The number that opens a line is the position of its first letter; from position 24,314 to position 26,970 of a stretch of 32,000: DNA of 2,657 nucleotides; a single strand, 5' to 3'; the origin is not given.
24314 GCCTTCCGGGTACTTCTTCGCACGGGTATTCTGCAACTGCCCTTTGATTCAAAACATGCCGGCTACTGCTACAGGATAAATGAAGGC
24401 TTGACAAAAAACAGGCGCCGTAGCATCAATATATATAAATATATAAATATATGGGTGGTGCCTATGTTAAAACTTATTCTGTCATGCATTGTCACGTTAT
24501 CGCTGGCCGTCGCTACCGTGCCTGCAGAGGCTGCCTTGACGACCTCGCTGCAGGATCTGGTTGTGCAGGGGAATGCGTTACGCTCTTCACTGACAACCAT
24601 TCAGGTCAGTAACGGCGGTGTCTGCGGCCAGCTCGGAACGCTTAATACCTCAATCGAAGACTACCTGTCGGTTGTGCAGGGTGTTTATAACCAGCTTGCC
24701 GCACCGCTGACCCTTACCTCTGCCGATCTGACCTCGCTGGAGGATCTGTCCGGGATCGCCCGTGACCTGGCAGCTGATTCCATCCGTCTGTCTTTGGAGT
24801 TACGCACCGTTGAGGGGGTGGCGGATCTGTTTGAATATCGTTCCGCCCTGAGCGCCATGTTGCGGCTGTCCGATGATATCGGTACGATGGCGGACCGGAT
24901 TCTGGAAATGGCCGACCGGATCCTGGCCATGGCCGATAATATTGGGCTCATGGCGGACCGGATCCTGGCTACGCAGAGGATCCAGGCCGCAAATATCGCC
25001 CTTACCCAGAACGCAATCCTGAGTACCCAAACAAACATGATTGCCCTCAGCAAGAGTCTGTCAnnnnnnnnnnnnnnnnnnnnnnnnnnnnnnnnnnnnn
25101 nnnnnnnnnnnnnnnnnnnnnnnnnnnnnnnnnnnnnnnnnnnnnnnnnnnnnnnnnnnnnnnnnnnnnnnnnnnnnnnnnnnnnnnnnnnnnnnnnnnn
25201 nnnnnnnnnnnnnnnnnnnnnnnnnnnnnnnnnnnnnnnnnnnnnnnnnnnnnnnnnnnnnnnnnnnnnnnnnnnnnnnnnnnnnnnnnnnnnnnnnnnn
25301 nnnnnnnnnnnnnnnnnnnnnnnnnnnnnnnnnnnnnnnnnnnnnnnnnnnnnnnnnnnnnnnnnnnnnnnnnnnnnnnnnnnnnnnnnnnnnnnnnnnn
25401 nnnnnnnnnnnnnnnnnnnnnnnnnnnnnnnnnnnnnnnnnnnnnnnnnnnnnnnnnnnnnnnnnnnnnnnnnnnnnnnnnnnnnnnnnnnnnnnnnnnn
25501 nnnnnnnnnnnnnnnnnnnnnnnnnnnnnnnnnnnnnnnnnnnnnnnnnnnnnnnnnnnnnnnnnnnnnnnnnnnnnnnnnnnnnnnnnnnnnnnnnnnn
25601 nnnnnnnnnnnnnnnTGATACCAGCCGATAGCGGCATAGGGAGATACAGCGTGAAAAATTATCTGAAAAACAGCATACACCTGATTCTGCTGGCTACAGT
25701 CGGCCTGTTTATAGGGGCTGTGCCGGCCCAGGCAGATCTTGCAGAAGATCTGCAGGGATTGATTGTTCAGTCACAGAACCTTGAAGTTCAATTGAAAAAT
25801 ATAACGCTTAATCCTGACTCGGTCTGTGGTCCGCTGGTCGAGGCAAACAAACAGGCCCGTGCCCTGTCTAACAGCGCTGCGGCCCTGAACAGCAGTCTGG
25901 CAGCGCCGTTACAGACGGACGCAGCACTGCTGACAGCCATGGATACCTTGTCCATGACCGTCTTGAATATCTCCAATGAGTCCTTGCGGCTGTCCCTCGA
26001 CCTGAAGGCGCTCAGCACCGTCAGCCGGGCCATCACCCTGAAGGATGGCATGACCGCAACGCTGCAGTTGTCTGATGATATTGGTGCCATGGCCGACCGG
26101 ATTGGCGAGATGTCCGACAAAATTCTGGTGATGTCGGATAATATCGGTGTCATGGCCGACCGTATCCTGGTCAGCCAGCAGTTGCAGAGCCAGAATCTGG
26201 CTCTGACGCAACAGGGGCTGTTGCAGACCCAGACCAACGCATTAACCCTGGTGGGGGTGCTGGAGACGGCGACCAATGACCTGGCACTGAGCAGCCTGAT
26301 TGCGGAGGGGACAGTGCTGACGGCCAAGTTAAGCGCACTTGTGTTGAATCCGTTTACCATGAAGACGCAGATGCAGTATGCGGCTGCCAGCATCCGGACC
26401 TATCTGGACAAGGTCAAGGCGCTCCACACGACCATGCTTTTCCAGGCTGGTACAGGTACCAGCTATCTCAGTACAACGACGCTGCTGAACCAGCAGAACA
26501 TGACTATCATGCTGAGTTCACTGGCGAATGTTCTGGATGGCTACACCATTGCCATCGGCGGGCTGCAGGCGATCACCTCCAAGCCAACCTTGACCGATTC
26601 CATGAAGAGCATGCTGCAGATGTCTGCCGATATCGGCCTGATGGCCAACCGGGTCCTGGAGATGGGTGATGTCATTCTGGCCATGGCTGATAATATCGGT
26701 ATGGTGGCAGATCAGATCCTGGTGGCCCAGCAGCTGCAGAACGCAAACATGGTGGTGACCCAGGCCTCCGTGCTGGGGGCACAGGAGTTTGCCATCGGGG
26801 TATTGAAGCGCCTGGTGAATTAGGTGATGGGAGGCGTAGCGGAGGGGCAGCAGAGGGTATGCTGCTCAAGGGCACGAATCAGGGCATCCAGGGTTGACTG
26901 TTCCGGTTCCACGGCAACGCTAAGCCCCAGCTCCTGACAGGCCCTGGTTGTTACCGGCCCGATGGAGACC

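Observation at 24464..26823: Two-gene operon of paralogous Sec-exported proteins built from an internally duplicated module; no family I can name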

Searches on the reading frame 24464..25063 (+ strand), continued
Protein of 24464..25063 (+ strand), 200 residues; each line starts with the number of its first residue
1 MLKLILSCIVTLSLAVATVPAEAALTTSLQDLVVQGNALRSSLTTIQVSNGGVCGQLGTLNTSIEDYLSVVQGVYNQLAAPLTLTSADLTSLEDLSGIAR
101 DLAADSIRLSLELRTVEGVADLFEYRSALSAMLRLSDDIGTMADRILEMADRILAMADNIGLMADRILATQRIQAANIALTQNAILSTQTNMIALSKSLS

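Call 62: find_encoding_contigs(protein=P0308, flank=6000, max_places=3)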
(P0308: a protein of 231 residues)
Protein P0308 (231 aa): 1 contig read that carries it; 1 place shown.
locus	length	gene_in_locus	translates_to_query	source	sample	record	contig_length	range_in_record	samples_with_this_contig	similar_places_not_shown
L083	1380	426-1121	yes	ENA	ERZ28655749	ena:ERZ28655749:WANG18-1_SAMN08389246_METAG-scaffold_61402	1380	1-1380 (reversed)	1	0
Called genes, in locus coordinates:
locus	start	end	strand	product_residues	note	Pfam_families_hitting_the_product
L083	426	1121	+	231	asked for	-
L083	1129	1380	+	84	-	?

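Call 64: search_solved_structures(query=A3, max_evalue=10)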
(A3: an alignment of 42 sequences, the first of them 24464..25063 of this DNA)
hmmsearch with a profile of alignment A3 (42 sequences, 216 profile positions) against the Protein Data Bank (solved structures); distinct sequences matched with E-value up to 10: 18.
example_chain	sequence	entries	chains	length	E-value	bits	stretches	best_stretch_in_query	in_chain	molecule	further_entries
1wt6_A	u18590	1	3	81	0.0039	20.2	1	24-97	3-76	Myotonin-protein kinase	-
8qae_A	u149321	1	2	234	0.0047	19.9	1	35-146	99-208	sc-apCC-6-SLLA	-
5a1u_E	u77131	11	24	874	0.0092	19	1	33-93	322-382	COATOMER SUBUNIT GAMMA-1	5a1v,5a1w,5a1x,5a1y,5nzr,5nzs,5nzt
2osz_A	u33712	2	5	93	0.061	16.3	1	68-134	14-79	Nucleoporin p58/p45 | Nucleoporin Nup58/Nup45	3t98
4jq5_A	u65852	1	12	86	0.062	16.3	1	68-133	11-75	Nucleoporin p58/p45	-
4jo9_B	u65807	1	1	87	0.064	16.2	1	68-133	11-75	Nucleoporin p58/p45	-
4jo7_E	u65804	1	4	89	0.068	16.2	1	68-133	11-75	Nucleoporin p58/p45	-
8qox_B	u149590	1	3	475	0.073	16.1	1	25-136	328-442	Conserved membrane protein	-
9no8_A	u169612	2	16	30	0.16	15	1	161-183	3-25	Coiled coil peptide nanotube | Computationally designed coiled coil peptide nanotube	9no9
5apx_A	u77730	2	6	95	0.2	14.6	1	61-134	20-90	GENERAL CONTROL PROTEIN GCN4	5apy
6gap_A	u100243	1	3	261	0.24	14.4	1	45-135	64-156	Outer capsid protein sigma-1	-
5cwm_A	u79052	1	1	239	0.26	14.3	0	133-168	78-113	Designed helical repeat protein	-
3teq_A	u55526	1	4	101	0.54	13.2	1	53-126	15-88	Stromal interaction molecule 1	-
9ncj_A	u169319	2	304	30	0.71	12.8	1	162-183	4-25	R3K nanotube | Bundlemer nanotube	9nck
6e9y_A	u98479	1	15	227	0.71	12.8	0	134-168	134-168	DHF38 filament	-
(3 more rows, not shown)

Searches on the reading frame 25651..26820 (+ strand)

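Call 3: search_protein_families(library=pfam, proteins=[window:25651-26820:+], max_evalue=1)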
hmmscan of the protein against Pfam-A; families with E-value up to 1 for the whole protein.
window:25651-26820:+ (390 aa): 2 families
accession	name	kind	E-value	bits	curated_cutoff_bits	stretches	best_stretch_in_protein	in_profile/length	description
PF23721.1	DUF7162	-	0.095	13.3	27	0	147-173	8-34/80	Family of unknown function (DUF7162)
PF07126.18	ZapC_C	-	0.15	12.6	27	0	155-176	57-79/81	Cell-division protein ZapC, C-terminal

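Call 4: search_protein_families(library=ncbifam, proteins=[window:25651-26820:+], max_evalue=1)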
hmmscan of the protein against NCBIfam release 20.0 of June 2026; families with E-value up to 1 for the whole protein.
window:25651-26820:+ (390 aa): 0 families
